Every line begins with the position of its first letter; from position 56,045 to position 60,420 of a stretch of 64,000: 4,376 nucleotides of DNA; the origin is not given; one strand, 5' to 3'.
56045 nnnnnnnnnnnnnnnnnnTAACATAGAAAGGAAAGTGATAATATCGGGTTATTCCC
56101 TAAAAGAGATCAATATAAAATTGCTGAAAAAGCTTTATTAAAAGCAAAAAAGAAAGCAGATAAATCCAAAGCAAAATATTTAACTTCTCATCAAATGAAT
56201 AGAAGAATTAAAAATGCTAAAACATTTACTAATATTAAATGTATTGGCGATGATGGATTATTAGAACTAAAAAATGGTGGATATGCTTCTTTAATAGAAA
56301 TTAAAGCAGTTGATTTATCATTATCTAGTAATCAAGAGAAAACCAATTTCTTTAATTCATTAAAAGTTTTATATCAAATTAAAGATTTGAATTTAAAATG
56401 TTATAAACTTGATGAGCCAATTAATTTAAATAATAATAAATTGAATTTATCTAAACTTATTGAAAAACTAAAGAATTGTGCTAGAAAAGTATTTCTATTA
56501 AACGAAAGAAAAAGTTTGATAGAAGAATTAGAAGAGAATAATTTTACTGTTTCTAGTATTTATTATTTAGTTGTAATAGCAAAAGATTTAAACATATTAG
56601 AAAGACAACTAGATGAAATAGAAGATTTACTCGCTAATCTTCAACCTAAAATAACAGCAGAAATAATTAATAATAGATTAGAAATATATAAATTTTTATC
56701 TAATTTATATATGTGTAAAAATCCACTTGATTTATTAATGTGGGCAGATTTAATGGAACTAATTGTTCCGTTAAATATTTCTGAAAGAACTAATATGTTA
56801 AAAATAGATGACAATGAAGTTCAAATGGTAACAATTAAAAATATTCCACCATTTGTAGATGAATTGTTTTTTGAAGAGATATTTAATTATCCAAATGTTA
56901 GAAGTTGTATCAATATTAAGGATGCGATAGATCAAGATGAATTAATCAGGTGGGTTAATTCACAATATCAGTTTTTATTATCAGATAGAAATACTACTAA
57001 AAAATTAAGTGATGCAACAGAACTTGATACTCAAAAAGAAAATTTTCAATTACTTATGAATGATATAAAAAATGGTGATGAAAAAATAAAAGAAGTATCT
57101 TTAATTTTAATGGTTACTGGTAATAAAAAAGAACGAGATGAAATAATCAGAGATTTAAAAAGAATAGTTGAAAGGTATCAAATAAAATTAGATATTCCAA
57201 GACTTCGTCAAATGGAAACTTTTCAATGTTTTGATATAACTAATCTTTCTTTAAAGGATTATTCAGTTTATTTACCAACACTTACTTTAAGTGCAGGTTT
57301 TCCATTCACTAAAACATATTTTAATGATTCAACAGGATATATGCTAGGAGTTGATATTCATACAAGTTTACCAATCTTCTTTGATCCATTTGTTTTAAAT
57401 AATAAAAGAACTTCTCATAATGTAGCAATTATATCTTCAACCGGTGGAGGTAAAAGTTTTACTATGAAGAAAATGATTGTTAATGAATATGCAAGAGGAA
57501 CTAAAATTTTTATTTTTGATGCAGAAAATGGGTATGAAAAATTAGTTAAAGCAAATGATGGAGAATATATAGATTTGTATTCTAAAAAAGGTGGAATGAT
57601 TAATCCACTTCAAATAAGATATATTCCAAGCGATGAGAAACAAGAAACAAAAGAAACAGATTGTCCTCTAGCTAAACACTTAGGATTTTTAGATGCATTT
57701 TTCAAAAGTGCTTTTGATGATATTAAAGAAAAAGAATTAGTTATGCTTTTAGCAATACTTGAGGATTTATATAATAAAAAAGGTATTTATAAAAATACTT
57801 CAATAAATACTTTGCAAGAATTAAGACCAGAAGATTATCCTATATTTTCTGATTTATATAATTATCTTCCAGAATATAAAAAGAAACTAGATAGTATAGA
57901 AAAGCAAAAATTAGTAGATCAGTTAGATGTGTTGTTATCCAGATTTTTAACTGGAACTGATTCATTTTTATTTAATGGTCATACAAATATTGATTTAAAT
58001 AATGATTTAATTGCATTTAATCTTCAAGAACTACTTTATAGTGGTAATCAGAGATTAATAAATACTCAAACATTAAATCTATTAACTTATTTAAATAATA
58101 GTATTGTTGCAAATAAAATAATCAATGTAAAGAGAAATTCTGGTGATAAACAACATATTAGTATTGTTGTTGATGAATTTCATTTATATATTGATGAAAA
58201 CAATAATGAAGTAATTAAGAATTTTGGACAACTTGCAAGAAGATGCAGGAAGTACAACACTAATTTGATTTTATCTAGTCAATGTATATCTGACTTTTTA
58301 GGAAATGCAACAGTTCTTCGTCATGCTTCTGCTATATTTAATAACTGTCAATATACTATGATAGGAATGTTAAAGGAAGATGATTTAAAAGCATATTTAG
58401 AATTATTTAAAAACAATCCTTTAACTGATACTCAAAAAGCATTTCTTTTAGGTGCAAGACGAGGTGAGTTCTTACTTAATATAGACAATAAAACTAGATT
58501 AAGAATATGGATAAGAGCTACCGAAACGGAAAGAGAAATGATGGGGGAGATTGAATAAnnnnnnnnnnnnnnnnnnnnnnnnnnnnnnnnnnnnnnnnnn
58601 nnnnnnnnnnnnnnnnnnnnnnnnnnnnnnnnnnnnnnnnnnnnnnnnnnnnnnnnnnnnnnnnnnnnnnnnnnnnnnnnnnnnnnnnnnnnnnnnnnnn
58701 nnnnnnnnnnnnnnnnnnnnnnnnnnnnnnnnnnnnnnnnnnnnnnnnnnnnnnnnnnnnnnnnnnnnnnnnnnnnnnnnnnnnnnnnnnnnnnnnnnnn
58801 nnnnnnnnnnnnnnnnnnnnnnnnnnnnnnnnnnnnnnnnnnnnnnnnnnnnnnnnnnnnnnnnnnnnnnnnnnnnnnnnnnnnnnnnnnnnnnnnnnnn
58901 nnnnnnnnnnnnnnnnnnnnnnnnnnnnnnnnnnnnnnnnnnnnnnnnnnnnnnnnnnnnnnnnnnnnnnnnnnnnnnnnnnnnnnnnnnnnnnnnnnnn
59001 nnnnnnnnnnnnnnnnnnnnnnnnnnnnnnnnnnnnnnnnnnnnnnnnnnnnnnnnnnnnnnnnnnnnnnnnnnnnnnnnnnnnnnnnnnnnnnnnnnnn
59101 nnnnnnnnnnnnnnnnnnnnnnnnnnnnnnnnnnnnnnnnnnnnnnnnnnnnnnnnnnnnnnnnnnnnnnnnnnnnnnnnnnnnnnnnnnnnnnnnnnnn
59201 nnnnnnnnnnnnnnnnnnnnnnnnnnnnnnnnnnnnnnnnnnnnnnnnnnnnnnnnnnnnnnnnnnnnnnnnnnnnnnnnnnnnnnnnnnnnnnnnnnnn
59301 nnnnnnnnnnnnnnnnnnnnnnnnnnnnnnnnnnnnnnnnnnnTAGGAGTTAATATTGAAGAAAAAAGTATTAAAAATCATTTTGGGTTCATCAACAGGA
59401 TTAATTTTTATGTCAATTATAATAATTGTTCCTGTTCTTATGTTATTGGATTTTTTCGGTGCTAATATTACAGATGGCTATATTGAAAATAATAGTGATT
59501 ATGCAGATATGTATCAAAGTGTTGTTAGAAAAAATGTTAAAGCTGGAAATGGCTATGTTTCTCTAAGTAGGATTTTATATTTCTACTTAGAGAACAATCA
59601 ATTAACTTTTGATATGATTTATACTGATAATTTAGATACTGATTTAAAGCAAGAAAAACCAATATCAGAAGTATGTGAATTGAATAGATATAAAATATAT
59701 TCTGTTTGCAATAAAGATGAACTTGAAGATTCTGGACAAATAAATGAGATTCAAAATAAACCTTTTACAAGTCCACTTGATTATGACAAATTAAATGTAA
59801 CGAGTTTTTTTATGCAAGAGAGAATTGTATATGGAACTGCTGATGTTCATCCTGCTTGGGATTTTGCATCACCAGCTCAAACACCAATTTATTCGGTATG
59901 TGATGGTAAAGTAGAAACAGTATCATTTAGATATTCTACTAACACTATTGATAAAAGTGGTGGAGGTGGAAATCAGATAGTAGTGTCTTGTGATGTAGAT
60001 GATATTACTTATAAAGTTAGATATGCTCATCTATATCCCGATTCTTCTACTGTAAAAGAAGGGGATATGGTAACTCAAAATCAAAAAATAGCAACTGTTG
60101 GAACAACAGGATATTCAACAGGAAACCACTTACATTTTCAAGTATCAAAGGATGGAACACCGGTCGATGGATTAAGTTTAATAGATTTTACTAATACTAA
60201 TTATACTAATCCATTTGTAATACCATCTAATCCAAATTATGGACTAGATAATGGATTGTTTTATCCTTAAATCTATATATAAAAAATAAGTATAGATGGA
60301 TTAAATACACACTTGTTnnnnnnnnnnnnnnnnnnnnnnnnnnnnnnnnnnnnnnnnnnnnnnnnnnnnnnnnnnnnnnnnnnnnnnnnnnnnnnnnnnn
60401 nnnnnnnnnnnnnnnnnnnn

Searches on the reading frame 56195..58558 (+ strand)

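Call 19: search_protein_families(library=pfam, proteins=[window:56195-58558:+], max_evalue=0.01)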
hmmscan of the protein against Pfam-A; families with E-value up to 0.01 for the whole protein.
window:56195-58558:+ (787 aa): 3 families
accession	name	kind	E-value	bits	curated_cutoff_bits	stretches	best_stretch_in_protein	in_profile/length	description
PF19044.6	P-loop_TraG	-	5.1e-16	58.8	25.8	1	392-753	11-344/413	TraG P-loop domain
PF01935.23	DUF87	-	9.3e-09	36.1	23.2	1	404-651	20-207/220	Helicase HerA, central domain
PF12846.13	AAA_10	-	5.2e-05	22.9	27.5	1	403-703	17-288/362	AAA-like domain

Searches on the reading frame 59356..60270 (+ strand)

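Call 19: search_protein_families(library=pfam, proteins=[window:59356-60270:+], max_evalue=0.01)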
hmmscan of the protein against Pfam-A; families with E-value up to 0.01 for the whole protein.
window:59356-60270:+ (304 aa): 1 family
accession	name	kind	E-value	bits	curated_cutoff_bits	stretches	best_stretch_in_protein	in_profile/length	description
PF01551.29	Peptidase_M23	-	1.2e-20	73.9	28.7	1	164-271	2-95/96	Peptidase family M23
